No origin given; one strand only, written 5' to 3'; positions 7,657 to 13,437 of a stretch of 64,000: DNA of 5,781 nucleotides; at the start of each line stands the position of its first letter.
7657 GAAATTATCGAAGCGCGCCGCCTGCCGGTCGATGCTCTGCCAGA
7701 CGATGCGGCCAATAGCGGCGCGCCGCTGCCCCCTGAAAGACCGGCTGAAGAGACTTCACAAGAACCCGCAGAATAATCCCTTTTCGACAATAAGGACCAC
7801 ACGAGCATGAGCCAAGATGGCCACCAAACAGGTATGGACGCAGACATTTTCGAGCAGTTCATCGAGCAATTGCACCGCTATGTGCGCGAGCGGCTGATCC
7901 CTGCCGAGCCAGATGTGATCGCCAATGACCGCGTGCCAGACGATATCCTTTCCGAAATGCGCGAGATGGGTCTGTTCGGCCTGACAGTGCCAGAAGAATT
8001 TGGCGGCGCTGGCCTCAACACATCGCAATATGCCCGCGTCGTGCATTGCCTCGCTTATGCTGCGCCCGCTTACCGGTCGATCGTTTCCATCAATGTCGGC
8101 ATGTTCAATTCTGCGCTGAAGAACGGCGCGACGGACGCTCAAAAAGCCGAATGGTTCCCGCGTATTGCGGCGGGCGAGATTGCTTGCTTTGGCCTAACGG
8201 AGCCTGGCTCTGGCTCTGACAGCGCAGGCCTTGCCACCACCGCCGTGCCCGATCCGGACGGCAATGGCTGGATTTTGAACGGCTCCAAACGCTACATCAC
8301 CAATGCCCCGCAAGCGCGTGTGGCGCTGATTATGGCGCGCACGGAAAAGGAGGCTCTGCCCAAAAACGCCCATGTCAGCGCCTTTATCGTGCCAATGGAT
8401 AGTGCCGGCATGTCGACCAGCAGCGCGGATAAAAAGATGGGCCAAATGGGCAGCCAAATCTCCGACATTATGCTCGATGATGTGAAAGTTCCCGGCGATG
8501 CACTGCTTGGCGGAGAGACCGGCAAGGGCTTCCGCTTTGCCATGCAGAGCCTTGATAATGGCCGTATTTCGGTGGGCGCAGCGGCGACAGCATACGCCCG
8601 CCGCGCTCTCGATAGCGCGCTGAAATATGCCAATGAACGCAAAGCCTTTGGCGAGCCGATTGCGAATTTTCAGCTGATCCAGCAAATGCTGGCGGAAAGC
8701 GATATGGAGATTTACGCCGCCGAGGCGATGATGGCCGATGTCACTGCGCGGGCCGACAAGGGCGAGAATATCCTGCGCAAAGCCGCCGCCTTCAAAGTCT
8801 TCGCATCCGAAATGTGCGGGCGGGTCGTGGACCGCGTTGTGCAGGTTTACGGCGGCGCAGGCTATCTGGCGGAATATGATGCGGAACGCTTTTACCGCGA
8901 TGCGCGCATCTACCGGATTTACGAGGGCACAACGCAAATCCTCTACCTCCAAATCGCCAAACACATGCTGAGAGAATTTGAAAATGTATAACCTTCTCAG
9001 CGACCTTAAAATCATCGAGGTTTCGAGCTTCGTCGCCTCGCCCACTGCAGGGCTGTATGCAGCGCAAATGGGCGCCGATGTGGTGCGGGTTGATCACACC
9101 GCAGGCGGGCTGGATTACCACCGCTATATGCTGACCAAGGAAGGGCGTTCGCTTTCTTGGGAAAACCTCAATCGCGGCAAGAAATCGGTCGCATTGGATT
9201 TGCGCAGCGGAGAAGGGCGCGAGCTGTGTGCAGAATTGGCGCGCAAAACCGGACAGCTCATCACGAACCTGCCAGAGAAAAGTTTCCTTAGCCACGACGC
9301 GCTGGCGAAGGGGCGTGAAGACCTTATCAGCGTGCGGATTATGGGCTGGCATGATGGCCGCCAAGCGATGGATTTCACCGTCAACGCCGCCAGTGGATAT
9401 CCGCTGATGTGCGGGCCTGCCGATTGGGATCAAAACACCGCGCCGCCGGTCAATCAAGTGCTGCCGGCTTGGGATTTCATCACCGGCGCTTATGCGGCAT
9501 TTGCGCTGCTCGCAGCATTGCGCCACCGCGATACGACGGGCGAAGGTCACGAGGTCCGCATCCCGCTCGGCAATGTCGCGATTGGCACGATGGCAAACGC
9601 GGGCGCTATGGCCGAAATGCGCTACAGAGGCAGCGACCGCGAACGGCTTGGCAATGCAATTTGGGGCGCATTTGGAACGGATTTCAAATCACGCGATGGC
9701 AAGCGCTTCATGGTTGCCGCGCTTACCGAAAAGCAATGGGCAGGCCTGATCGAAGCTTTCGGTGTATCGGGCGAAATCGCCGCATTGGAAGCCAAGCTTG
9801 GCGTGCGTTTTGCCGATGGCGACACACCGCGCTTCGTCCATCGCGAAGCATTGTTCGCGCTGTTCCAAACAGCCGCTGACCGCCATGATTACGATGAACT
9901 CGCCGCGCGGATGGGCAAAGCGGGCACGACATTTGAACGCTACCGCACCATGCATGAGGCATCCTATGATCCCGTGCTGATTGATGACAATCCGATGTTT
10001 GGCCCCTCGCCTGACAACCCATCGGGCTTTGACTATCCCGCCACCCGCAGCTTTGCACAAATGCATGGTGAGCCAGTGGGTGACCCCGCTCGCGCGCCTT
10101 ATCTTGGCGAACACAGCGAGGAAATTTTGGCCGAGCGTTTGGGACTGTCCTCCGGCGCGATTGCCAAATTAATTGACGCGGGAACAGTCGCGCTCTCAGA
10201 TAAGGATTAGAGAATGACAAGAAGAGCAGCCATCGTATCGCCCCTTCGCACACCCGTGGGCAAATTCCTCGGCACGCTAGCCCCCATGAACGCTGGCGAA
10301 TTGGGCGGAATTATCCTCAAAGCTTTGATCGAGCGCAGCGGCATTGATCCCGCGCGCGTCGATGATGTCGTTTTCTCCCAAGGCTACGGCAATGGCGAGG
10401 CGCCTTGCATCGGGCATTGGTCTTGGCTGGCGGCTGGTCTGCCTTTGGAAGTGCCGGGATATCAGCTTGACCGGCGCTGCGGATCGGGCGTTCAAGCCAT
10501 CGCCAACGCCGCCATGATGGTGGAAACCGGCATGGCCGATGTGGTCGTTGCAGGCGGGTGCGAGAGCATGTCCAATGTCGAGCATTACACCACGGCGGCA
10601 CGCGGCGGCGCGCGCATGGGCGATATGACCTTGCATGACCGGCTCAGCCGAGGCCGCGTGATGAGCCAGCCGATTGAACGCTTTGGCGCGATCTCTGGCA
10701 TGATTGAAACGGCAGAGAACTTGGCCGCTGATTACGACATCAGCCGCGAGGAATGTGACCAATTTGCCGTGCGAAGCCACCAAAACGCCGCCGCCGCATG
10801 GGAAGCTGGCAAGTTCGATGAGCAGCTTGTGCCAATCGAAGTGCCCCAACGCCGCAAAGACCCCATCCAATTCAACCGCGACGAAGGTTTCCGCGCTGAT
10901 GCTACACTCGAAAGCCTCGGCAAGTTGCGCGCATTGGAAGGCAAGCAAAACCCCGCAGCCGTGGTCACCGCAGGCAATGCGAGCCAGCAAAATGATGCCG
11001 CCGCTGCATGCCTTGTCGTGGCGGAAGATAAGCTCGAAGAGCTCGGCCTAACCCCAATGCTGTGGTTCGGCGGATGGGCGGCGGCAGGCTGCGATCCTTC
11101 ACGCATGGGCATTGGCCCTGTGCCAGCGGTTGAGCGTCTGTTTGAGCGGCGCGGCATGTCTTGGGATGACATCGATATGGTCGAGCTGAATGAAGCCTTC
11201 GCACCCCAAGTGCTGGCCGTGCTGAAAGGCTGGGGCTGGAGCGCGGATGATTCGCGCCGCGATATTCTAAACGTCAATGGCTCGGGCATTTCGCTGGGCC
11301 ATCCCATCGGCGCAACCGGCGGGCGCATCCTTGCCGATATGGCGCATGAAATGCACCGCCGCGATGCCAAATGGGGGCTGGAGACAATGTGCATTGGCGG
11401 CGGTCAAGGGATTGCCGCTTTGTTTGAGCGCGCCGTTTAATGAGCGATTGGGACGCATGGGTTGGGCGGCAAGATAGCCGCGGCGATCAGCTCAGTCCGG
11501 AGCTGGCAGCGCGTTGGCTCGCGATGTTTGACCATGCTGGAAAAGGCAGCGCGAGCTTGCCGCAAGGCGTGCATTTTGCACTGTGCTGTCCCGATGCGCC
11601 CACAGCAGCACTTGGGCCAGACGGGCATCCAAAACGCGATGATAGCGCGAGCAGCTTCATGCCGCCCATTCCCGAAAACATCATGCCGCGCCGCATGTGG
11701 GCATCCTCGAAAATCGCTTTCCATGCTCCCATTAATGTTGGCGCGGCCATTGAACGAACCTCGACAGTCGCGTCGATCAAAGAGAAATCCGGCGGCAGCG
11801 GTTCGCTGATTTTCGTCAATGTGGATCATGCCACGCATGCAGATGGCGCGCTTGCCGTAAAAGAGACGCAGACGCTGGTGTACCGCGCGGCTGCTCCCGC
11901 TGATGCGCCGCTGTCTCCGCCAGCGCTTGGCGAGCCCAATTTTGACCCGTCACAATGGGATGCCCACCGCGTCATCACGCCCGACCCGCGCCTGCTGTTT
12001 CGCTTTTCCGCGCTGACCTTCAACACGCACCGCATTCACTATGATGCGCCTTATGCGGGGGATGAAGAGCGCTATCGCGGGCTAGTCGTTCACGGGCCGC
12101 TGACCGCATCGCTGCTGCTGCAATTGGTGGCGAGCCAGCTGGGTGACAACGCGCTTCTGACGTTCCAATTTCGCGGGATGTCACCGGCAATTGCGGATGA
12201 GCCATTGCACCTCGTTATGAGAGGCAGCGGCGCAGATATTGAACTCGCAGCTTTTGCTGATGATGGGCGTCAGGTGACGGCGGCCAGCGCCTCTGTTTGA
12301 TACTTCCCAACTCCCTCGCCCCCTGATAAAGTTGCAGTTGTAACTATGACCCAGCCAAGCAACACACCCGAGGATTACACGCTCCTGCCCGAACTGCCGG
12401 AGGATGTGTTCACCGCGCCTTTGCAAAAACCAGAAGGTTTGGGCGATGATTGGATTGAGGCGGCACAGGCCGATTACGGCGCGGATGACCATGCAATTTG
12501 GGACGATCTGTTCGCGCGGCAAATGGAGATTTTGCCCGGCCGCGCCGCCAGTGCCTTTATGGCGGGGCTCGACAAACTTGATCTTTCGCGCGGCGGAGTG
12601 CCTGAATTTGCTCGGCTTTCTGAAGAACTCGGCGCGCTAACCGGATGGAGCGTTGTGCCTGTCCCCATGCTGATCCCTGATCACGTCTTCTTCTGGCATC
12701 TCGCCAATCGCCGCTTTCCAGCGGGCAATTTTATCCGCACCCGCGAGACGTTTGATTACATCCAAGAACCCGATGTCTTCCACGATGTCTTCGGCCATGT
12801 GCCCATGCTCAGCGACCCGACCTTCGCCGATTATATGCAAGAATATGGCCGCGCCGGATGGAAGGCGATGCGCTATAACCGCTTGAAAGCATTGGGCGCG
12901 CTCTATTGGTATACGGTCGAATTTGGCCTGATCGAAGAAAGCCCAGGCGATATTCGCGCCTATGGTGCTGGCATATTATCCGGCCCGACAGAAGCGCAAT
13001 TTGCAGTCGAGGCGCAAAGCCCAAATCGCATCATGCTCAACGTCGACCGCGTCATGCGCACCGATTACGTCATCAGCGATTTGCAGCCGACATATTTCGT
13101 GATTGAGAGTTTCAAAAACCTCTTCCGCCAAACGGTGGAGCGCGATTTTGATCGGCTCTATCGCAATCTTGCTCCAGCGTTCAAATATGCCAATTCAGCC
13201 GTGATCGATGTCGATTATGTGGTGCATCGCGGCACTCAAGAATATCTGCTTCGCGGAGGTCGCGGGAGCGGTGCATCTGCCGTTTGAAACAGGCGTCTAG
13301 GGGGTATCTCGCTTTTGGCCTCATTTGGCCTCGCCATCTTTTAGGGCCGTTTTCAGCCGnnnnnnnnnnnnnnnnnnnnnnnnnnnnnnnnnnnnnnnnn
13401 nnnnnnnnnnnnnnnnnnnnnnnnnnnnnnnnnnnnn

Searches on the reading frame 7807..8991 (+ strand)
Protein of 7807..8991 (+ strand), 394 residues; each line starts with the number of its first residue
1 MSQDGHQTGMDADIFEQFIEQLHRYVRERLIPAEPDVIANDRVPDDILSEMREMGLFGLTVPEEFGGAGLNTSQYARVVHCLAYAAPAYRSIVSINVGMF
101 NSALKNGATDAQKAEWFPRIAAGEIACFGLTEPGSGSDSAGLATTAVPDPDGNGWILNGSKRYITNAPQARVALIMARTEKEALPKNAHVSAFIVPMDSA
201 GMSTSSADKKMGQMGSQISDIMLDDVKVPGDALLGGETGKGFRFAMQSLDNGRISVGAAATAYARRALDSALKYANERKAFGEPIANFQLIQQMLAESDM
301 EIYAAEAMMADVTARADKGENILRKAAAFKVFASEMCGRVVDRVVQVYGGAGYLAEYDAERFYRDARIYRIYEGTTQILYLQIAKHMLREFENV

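Call 90: search_protein_families(library=pfam, proteins=[window:7807-8991:+], max_evalue=0.0001)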
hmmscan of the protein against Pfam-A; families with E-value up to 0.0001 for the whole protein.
window:7807-8991:+ (394 aa): 6 families
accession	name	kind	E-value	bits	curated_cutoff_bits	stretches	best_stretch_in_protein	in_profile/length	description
PF00441.29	Acyl-CoA_dh_1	-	1.6e-46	158.6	22.4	1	239-388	1-150/150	Acyl-CoA dehydrogenase, C-terminal domain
PF02770.24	Acyl-CoA_dh_M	-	4.8e-25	88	33.3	1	127-226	1-97/97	Acyl-CoA dehydrogenase, middle domain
PF02771.21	Acyl-CoA_dh_N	-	3.1e-24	86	22.9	1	16-124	5-113/113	Acyl-CoA dehydrogenase, N-terminal domain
PF08028.16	Acyl-CoA_dh_2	-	1.2e-20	74.6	22.7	1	256-375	3-132/134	Acyl-CoA dehydrogenase, C-terminal domain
PF22924.1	ACOX_C_alpha1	-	3.2e-08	34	27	1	305-387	82-168/169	Acyl-CoA oxidase, C-alpha1 domain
PF14749.11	Acyl-CoA_ox_N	-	8.6e-05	23.5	25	0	89-125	83-119/120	Acyl-coenzyme A oxidase N-terminal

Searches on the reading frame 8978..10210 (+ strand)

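Call 90: search_protein_families(library=pfam, proteins=[window:8978-10210:+], max_evalue=0.0001)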
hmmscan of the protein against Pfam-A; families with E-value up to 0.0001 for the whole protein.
window:8978-10210:+ (410 aa): 1 family
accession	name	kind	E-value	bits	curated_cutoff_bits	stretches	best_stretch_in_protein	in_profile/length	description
PF02515.22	CoA_transf_3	-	3.4e-56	191.4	23.3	1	7-380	1-366/366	CoA-transferase family III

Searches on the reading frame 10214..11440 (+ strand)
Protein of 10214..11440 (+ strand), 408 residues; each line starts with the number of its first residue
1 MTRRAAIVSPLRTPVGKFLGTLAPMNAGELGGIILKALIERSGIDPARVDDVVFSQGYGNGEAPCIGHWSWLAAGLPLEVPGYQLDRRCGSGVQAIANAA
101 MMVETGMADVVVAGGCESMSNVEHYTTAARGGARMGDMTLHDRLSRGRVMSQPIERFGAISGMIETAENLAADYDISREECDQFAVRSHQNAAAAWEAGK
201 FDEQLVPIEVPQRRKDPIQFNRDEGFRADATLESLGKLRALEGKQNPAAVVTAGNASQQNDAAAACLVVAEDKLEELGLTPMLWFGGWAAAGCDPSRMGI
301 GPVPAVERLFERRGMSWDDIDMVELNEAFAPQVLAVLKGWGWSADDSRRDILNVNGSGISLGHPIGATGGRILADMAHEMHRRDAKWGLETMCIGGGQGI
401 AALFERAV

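Call 90: search_protein_families(library=pfam, proteins=[window:10214-11440:+], max_evalue=0.0001)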
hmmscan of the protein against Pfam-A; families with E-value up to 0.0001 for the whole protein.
window:10214-11440:+ (408 aa): 2 families
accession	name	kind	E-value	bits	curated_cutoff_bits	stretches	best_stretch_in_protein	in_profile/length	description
PF00108.29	Thiolase_N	-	5.6e-67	226.3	26.4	1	6-272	2-260/260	Thiolase, N-terminal domain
PF02803.24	Thiolase_C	-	6.3e-40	136.1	27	1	284-406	6-123/123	Thiolase, C-terminal domain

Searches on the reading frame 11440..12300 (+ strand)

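Call 90: search_protein_families(library=pfam, proteins=[window:11440-12300:+], max_evalue=0.0001)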
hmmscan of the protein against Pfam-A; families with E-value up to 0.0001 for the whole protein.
window:11440-12300:+ (286 aa): 2 families
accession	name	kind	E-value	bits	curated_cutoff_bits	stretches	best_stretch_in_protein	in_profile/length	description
PF13452.11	FAS1_DH_region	-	2.5e-07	31.3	22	1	67-137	62-127/132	FAS1-like, dehydratase domain region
PF01575.25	MaoC_dehydratas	-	2.6e-05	24.2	27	1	183-241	20-77/123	MaoC like domain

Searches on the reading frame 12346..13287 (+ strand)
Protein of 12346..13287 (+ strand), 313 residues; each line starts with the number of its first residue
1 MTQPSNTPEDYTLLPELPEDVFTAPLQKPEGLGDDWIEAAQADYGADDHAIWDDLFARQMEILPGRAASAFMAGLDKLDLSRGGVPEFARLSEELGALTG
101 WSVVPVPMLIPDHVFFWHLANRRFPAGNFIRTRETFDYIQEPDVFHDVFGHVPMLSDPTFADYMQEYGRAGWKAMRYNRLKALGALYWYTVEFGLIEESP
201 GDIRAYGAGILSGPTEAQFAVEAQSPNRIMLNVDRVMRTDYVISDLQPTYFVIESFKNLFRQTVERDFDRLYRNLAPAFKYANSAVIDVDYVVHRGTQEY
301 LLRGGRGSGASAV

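Call 45: search_protein_families(library=pfam, proteins=[window:12346-13287:+], max_evalue=0.00001)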
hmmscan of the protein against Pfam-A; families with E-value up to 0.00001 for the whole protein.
window:12346-13287:+ (313 aa): 1 family
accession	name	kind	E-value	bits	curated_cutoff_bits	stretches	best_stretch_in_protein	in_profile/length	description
PF00351.26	Biopterin_H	-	2.5e-40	139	22.7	1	41-262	58-280/331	Biopterin-dependent aromatic amino acid hydroxylase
